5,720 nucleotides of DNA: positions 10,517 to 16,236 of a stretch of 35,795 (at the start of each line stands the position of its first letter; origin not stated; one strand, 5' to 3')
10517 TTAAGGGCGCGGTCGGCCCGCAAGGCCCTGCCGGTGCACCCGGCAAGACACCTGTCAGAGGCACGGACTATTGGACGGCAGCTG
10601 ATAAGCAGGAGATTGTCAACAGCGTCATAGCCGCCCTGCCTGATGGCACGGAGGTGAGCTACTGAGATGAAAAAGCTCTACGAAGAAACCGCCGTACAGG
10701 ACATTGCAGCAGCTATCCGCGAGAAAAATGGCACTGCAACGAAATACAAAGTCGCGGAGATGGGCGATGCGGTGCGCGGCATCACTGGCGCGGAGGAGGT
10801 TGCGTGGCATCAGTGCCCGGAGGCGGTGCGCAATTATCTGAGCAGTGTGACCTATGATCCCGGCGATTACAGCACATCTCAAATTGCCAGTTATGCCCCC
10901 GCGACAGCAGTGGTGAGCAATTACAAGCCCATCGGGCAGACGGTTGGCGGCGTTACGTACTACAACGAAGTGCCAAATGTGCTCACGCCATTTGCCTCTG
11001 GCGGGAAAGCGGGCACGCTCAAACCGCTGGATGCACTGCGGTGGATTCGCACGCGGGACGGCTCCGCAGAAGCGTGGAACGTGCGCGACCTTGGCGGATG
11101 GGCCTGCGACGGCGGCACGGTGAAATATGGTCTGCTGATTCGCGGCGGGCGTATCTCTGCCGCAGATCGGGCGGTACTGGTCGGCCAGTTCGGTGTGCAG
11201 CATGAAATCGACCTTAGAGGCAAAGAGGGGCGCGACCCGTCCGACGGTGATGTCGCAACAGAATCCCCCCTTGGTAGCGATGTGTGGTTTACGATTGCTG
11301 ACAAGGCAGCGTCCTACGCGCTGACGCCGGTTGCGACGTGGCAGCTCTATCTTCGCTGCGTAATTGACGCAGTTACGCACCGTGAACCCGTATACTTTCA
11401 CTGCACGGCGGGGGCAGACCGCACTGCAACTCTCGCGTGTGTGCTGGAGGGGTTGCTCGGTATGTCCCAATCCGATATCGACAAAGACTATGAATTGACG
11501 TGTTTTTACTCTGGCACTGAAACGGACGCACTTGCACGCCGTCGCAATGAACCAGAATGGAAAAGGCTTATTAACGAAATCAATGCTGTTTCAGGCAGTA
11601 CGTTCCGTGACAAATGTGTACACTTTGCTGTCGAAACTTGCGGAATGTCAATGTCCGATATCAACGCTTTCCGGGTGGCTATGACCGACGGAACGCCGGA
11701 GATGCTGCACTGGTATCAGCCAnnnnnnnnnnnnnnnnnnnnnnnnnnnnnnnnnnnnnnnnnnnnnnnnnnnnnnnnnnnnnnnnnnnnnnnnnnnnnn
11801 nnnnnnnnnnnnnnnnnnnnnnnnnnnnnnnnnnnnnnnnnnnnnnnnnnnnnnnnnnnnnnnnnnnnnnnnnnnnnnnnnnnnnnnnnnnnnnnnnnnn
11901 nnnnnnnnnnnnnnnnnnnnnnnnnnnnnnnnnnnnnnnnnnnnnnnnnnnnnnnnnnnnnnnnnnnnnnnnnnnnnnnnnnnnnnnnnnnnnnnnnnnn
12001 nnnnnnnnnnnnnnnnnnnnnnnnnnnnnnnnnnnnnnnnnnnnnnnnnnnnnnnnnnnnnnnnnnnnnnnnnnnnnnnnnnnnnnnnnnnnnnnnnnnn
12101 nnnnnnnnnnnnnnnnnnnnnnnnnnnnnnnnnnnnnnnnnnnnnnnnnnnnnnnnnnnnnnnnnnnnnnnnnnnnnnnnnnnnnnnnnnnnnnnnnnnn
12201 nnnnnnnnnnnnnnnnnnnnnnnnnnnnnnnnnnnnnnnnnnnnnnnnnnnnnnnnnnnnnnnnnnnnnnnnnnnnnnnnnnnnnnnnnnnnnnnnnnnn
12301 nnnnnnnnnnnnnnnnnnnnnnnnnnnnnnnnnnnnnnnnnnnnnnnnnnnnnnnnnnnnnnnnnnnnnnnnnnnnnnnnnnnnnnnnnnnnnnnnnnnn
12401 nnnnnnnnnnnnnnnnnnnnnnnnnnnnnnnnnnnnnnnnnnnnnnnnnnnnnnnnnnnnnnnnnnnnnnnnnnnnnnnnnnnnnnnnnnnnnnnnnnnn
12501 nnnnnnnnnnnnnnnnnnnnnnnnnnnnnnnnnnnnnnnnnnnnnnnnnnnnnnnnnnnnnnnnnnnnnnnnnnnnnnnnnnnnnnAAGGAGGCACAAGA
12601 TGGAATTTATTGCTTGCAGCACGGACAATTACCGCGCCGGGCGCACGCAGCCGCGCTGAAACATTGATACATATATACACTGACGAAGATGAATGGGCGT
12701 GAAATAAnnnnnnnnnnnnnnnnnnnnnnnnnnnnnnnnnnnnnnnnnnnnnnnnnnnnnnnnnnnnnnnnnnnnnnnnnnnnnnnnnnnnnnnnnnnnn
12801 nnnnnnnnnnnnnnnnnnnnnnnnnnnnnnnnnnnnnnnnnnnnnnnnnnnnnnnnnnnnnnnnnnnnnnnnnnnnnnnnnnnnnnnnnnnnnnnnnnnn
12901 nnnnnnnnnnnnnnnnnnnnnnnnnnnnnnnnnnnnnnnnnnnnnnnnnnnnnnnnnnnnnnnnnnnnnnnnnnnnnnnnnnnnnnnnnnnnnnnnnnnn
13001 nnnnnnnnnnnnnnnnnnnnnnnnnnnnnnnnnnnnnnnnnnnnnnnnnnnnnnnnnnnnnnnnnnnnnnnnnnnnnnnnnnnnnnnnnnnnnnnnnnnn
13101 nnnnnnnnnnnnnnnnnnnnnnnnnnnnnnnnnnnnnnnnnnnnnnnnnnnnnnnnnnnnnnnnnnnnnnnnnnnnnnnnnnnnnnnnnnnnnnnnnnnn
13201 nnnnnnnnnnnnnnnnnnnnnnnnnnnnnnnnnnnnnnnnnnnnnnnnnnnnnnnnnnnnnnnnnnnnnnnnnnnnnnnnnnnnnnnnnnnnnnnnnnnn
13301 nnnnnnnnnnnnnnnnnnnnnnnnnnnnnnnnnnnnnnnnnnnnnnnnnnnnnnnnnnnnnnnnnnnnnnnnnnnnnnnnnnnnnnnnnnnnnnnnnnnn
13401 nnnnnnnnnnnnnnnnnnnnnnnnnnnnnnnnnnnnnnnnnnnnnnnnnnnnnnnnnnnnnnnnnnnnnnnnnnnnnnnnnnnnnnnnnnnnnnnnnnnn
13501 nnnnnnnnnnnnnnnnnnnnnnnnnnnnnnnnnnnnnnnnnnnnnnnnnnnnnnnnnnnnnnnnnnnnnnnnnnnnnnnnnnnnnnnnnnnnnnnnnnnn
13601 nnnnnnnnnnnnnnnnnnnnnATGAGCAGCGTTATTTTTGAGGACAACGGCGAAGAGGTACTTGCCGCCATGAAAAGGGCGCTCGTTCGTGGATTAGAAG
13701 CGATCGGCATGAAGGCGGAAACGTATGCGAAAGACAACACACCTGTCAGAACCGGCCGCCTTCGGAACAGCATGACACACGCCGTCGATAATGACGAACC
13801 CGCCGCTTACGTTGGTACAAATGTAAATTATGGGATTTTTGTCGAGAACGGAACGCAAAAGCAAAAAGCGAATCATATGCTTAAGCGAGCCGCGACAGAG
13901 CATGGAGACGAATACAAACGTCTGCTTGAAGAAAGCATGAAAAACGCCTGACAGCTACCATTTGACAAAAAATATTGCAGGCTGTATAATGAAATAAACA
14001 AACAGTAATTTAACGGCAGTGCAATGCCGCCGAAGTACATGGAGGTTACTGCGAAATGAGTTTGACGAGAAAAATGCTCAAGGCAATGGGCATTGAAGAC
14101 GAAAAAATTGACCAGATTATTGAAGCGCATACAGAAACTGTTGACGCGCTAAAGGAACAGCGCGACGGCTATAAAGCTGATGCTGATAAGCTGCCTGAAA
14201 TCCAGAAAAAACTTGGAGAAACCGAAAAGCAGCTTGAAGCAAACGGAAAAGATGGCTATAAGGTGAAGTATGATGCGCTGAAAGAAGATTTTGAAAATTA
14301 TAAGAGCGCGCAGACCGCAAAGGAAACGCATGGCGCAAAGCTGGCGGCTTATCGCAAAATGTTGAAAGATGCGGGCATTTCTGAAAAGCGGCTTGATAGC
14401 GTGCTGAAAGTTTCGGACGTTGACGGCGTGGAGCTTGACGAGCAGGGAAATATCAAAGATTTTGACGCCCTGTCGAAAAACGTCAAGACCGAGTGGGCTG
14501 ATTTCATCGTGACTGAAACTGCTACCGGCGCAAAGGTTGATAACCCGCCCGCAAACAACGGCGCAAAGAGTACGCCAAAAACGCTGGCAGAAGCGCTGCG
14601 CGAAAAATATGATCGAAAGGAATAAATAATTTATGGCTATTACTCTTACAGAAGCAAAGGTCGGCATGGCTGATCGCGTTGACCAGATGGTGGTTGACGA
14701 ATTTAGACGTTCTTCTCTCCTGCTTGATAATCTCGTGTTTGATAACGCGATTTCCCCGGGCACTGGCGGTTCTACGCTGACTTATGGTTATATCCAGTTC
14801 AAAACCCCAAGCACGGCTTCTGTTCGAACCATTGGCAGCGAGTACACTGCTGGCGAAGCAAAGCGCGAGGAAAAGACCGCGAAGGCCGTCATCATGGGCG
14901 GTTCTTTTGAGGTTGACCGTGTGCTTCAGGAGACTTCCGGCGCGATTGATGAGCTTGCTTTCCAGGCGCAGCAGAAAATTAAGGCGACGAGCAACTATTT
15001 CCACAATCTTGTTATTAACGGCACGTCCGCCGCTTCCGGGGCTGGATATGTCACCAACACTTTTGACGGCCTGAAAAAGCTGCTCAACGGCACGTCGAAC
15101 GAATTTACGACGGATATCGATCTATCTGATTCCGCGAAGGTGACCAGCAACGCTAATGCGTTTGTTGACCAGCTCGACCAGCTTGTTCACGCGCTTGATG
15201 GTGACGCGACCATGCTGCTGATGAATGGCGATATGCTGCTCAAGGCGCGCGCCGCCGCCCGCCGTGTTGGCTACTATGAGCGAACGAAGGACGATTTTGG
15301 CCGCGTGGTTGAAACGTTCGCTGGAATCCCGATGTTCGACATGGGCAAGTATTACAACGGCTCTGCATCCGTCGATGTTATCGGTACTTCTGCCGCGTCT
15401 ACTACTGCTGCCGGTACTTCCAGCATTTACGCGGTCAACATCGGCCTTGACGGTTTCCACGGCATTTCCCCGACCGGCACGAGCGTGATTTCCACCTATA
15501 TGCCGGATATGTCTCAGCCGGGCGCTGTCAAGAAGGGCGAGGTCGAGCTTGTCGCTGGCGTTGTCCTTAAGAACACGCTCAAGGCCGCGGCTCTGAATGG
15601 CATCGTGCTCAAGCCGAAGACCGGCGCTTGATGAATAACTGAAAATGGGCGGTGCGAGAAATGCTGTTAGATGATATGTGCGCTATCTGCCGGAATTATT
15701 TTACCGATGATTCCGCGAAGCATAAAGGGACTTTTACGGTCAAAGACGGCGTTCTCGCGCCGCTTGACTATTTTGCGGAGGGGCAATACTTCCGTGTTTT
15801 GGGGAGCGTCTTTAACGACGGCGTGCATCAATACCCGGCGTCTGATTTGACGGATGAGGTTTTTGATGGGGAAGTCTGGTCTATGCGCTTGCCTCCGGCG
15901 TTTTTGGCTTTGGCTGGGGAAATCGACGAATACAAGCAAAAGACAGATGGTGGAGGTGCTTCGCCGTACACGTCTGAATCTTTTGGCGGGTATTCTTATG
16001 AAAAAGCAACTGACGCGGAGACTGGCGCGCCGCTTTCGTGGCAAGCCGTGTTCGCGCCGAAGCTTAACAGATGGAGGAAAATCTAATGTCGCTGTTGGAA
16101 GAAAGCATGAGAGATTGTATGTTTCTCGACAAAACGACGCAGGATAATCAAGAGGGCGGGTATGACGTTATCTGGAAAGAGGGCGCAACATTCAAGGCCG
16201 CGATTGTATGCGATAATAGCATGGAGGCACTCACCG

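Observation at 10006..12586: Fibre/receptor-binding-like cassette displaced into the head module, carrying a CX5R tyrosine-phosphatase-like domain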

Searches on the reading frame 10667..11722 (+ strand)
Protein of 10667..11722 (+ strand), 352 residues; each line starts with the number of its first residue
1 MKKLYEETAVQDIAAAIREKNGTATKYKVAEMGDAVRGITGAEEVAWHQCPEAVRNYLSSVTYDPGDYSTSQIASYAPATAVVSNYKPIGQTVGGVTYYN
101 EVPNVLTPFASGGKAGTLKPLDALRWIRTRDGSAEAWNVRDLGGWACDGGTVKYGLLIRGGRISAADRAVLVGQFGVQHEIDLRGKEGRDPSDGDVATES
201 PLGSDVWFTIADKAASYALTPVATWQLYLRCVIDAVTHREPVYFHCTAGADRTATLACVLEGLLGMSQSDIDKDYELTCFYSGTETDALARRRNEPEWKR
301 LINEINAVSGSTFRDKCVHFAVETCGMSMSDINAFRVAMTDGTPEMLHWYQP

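Call 53: predict_structure(alignment_id=A3)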
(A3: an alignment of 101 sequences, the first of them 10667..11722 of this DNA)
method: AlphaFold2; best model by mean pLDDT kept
length: 352 residues; sequences in the alignment: 101
mean_pLDDT: 92.1   pTM: 0.87
mean pLDDT of the five models: 92.1, 91.9, 91.7, 91.2, 91.0
residues with pLDDT >= 90: 268; 70-90: 67; 50-70: 16; < 50: 1
segments of 3 or more residues with pLDDT < 50: none
pLDDT, mean of each block of 10 residues (from residue 1): 76 84 83 78 89 96 96 96 89 94 94 91 94 80 98 98 94 97 85 81 97 95 98 98 95 98 98 97 90 96 97 97 97 98 90 48
secondary structure, 60 per line:
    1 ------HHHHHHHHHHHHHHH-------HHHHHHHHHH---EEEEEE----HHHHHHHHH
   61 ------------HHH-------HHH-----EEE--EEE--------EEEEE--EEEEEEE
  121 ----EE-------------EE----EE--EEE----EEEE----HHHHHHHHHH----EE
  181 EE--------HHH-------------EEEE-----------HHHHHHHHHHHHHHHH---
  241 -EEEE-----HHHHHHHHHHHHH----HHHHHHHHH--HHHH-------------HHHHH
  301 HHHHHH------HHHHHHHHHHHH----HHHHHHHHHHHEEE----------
elements in order: H7-21 H29-38 E42-47 H52-60 E91-93 E96-98 E107-111 E114-120 E150-152 E157-160 H165-174 E179-182 E207-210 H222-237 E242-245 H251-263 H268-276 H279-282 H296-306 H313-324 H329-339 E340-342
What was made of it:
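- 10667..10786 (+): N-terminal two-helix adaptor of ORF639 (aa 1-40). It is shared with alternative distal proteins in sister phages. Helices at aa 7-21 and 29-38 in the model (call 53).
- On Y_phosphatase3 / PtpB-like CX5R phosphatases: Model pLDDT 92.1, pTM 0.87 (call 53).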

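Call 56: fold_search(model_id=the predicted structure, library=pdb)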
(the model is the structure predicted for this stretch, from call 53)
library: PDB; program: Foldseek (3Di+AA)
matches with E <= 10: 937; with E <= 0.001: 13
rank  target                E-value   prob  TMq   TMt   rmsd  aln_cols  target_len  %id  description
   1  8dhj_B                7.1e-08  1.00  0.45  0.64   5.8       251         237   18  Crystal structure of Clostridioides difficile Protein Tyrosine Phosphatase at pH 7.5 (released 2023-07-05)
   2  8dhi_B                9.5e-08  1.00  0.45  0.65   5.8       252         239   19  Crystal Structure of Clostridioides difficile Protein Tyrosine Phosphatase at pH 8.5 (released 2023-07-05)
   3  1ywf                  4.4e-07  1.00  0.40  0.58   7.3       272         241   18  Crystal Structure of Mycobacterium Tuberculosis Protein Tyrosine Phosphatase PtpB (released 2005-11-22)
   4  8dhi_A                7.5e-07  1.00  0.43  0.61   5.8       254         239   18  Crystal Structure of Clostridioides difficile Protein Tyrosine Phosphatase at pH 8.5 (released 2023-07-05)
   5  8dhj_A                1.4e-06  1.00  0.41  0.59   6.5       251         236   18  Crystal structure of Clostridioides difficile Protein Tyrosine Phosphatase at pH 7.5 (released 2023-07-05)
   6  2oz5_A                2.9e-06  1.00  0.41  0.53   7.3       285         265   18  Crystal structure of Mycobacterium tuberculosis protein tyrosine phosphatase PtpB in complex with the specific inhibit (released 2007-05-01)
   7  2oz5_B                4.7e-06  1.00  0.41  0.53   8.0       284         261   16  Crystal structure of Mycobacterium tuberculosis protein tyrosine phosphatase PtpB in complex with the specific inhibit (released 2007-05-01)
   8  2nt2_A                5.3e-04  1.00  0.27  0.59   5.3       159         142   12  Crystal Structure of Slingshot phosphatase 2 (released 2007-06-05)
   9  6byf_C                6.0e-04  1.00  0.28  0.55   7.7       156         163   17  Crystal structure of the core catalytic domain of PP-IP phosphatase SIW14 from S. cerevisiae in complex with citrate (released 2018-03-21)
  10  4r0s_B                6.4e-04  1.00  0.32  0.64   5.8       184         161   16  Crystal structure of P. aeruginosa TpbA (released 2015-05-06)
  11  2q05_D                7.6e-04  1.00  0.26  0.45   8.4       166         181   15  Crystal structure of tyr/ser protein phosphatase from Vaccinia virus WR (released 2007-06-19)
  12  1yz4_A                8.5e-04  1.00  0.30  0.60   5.9       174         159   16  Crystal structure of DUSP15 (released 2005-11-01)
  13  4r0s_A                9.6e-04  1.00  0.24  0.47   9.8       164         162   18  Crystal structure of P. aeruginosa TpbA (released 2015-05-06)
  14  4r0t_A                1.0e-03  1.00  0.33  0.65   7.9       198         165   15  Crystal structure of P. aeruginosa TpbA (C132S) in complex with pTyr (released 2015-05-06)
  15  2wgp_B                1.0e-03  1.00  0.29  0.54   6.8       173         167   14  Crystal structure of human dual specificity phosphatase 14 (released 2009-10-06)
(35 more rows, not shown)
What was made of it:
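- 11069..11701 (+): PtpB-like CX5R phosphatase domain (aa 135-345). Foldseek: 8DHJ/8DHI E 7e-8 and 1YWF 4e-7, probability 1.0 (call 56).
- On Y_phosphatase3 / PtpB-like CX5R phosphatases: Foldseek probability 1.0 to 8DHJ, 8DHI, 1YWF and 2OZ5, with target-normalised TM-score 0.53-0.65 (call 56).
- A model with pLDDT 92 (call 53) matches 8DHI/8DHJ and PtpB at probability 1.0 (call 56).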

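Call 61: fold_search(model_id=the predicted structure, library=viral)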
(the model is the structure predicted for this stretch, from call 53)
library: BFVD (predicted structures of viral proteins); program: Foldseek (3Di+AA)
matches with E <= 10: 181; with E <= 0.001: 10
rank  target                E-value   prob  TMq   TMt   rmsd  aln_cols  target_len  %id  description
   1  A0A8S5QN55            1.6e-58  1.00  0.88  0.51   1.5       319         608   87  Tyrosine phosphatase family protein [Ackermannviridae sp. ctQad106]
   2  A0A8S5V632            2.2e-29  1.00  0.80  0.49   4.2       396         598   32  Tyrosine phosphatase family protein [Myoviridae sp. ct4uh47]
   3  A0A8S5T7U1            1.3e-20  1.00  0.69  0.42   4.6       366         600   22  Tyrosine phosphatase family protein [Siphoviridae sp. ctAsH36]
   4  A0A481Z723            1.6e-04  1.00  0.33  0.56   6.7       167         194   15  Dual specificity phosphatase [Pithovirus LCPAC202]
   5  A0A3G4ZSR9            1.8e-04  1.00  0.28  0.48  12.0       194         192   13  Tyrosine specific protein phosphatases domain-containing protein [Edafosvirus sp.]
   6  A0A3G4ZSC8            2.2e-04  1.00  0.31  0.50  10.9       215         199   17  Tyrosine specific protein phosphatases domain-containing protein [Edafosvirus sp.]
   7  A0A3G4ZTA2            2.7e-04  1.00  0.28  0.56   6.2       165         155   18  Tyrosine-protein phosphatase domain-containing protein [Barrevirus sp.]
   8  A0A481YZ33            3.7e-04  1.00  0.25  0.52   5.5       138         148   15  Dual specificity phosphatase [Mimivirus LCMiAC01]
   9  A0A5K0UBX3            3.9e-04  1.00  0.28  0.27   5.2       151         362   12  Phosphatases II [Yasminevirus sp. GU-2018]
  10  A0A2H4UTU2            6.7e-04  1.00  0.27  0.46   6.1       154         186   13  Dual specificity serine/threonine and tyrosine phosphatase [Bodo saltans virus]
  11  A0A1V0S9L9            1.4e-03  1.00  0.27  0.56   5.4       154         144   10  protein-serine/threonine phosphatase [Catovirus CTV1]
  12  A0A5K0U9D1            1.4e-03  0.99  0.28  0.45  10.9       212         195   12  Dual specificity phosphatase domain protein [Yasminevirus sp. GU-2018]
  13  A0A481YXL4            1.4e-03  1.00  0.32  0.24   6.8       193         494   10  NADAR domain with protein tyrosine phosphatase [Marseillevirus LCMAC201]
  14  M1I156                1.5e-03  0.99  0.24  0.42   6.6       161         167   11  (no name in the UniProt tables at hand)
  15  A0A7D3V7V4            1.6e-03  0.99  0.28  0.31  10.9       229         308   12  Dual specificity phosphatase [Fadolivirus FV1/VV64]
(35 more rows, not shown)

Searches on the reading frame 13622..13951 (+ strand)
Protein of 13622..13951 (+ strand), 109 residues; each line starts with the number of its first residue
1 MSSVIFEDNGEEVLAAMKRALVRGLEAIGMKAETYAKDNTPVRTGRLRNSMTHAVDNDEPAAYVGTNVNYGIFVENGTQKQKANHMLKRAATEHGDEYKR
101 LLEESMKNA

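Call 3: search_protein_families(library=pfam, proteins=[window:13622-13951:+], max_evalue=0.1)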
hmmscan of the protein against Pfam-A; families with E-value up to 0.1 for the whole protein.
window:13622-13951:+ (109 aa): 1 family
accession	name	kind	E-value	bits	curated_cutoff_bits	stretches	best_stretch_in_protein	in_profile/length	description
PF04883.17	HK97-gp10_like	-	1.8e-08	35.7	21.4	1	12-77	9-78/78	Bacteriophage HK97-gp10, putative tail-component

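Call 4: search_protein_families(library=phrogs, proteins=[window:13622-13951:+], max_evalue=0.01)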
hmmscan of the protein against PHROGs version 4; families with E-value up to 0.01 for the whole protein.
window:13622-13951:+ (109 aa): 8 families
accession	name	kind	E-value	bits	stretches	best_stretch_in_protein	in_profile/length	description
phrog_5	-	connector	1.8e-18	68.3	1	8-108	95-207/239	tail completion or Neck1 protein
phrog_5377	-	unknown function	0.00012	23.1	1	11-101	17-106/147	-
phrog_1929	-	connector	0.00033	21.9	1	36-92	42-99/109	head-tail connector protein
phrog_26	-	connector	0.0008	19.9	1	42-80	154-192/321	tail completion or Neck1 protein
phrog_2325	-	tail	0.0013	19.8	1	16-84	29-101/132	minor tail protein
phrog_169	-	connector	0.0021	19.1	1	18-83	142-201/275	tail completion or Neck1 protein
phrog_556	-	head and packaging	0.0033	18.2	1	4-55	49-99/295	minor head protein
phrog_24636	-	connector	0.0037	18.7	1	28-96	27-93/103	head-tail connector protein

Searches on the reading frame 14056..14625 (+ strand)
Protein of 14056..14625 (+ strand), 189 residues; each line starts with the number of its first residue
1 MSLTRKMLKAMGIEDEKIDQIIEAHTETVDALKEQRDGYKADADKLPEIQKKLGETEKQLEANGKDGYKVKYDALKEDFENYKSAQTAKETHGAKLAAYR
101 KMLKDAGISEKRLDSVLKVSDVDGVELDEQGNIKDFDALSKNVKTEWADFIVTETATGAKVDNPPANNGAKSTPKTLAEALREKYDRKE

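Call 3: search_protein_families(library=pfam, proteins=[window:14056-14625:+], max_evalue=0.1)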
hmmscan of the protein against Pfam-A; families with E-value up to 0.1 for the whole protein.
window:14056-14625:+ (189 aa): 8 families
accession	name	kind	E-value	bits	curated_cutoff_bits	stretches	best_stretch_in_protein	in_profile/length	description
PF06810.17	Phage_scaffold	-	3.3e-17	63.4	35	1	4-170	2-168/170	Phage capsid assembly scaffolding protein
PF16231.10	DUF4890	-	0.0009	20.2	29.7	1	3-85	19-96/109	Domain of unknown function (DUF4890)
PF22470.1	Histone_HNS_N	-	0.0029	17.9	24.5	1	76-114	38-76/79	H-NS histone-like proteins, N-terminal domain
PF20993.2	CENPH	-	0.007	16.9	27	1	6-70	88-153/175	CENPH protein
PF14747.11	DUF4473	-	0.015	16.2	25.9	0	99-151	7-60/78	Domain of unknown function (DUF4473)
PF02465.23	FliD_N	-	0.049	14.7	24.8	0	18-89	9-76/97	Flagellar hook-associated protein 2 N-terminus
PF10820.13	DUF2543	-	0.05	14.3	25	0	97-117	52-72/81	Protein of unknown function (DUF2543)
PF10037.15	MRP-S27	-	0.065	12.6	25.9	1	9-104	268-361/393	Mitochondrial 28S ribosomal protein S27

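Call 4: search_protein_families(library=phrogs, proteins=[window:14056-14625:+], max_evalue=0.01)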
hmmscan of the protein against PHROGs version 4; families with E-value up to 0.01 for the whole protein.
window:14056-14625:+ (189 aa): 1 family
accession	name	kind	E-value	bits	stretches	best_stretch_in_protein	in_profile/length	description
phrog_194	-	head and packaging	1e-10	42.9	1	1-183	19-209/335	head scaffolding protein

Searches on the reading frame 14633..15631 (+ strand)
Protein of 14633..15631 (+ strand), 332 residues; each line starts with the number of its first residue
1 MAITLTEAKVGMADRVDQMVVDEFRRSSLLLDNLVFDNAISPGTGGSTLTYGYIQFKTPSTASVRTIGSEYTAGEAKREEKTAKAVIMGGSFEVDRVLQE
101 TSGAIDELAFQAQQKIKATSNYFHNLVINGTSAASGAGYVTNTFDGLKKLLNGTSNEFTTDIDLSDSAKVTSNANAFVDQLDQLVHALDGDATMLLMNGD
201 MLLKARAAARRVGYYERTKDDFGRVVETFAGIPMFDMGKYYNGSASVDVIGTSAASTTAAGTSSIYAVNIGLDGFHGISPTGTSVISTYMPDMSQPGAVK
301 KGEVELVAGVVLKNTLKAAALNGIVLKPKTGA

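Call 3: search_protein_families(library=pfam, proteins=[window:14633-15631:+], max_evalue=0.1)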
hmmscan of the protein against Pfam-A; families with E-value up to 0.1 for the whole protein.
window:14633-15631:+ (332 aa): 0 families

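Call 4: search_protein_families(library=phrogs, proteins=[window:14633-15631:+], max_evalue=0.01)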
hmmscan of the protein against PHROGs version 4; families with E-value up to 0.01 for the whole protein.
window:14633-15631:+ (332 aa): 2 families
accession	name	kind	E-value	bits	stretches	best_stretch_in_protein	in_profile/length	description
phrog_212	-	head and packaging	6.1e-68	230.4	1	1-325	4-294/301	major head protein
phrog_31318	-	unknown function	2.1e-05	25.3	1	180-324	5-144/147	-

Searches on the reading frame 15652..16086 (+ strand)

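Call 7: search_protein_families(library=phrogs, proteins=[window:15652-16086:+], max_evalue=0.001)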
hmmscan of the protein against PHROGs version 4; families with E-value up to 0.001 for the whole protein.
window:15652-16086:+ (144 aa): 1 family
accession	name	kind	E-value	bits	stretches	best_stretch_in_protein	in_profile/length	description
phrog_1236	-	head and packaging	0.00098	19.9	0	33-144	54-174/177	head protein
